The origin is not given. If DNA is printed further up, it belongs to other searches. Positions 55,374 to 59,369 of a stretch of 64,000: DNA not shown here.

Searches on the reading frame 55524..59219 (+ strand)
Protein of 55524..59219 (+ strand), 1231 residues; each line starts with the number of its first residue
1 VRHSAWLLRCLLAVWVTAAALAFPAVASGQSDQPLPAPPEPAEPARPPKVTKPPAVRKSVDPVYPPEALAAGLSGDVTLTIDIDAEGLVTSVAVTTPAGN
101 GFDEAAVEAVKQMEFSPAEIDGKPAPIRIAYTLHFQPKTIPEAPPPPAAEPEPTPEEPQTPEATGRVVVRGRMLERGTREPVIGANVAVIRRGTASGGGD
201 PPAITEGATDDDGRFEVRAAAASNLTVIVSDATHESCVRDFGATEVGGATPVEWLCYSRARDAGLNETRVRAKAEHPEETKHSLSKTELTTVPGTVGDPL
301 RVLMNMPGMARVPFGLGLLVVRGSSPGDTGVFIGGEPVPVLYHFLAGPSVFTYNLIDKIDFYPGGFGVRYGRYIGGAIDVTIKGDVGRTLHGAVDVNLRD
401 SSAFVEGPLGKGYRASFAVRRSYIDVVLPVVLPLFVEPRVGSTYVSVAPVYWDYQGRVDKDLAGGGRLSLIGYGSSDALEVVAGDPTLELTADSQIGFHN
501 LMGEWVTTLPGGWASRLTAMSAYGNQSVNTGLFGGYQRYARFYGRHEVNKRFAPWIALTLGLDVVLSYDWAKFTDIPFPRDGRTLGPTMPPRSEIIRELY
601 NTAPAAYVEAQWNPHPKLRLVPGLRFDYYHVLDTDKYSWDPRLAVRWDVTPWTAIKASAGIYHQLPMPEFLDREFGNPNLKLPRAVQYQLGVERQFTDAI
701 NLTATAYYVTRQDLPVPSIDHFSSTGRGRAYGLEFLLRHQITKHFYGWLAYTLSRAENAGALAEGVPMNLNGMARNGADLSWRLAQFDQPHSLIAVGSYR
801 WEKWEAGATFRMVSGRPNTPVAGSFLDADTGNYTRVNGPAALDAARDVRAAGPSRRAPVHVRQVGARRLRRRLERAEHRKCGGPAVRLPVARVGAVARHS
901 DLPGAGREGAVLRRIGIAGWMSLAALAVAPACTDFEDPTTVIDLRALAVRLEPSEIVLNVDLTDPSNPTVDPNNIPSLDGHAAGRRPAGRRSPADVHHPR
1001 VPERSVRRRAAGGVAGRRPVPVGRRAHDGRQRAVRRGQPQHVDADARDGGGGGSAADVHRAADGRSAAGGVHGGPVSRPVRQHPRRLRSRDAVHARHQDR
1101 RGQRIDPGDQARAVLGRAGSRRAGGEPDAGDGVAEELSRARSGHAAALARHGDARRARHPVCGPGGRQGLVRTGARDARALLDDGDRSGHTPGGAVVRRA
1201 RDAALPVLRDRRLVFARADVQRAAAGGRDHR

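Call 6: search_protein_families(library=pfam, proteins=[window:55524-59219:+], max_evalue=0.01)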
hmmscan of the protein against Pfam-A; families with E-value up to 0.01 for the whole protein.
window:55524-59219:+ (1231 aa): 3 families
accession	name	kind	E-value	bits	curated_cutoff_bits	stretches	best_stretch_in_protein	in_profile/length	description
PF00593.30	TonB_dep_Rec_b-barrel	-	2.4e-26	94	27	1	493-837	55-416/436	TonB dependent receptor-like, beta-barrel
PF03544.19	TonB_C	-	3.6e-15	56.6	24.6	1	62-136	3-78/79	Gram-negative bacterial TonB protein C-terminal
PF25183.1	OMP_b-brl_4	-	5.5e-09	35.4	30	0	711-801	585-677/838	Outer membrane beta barrel domain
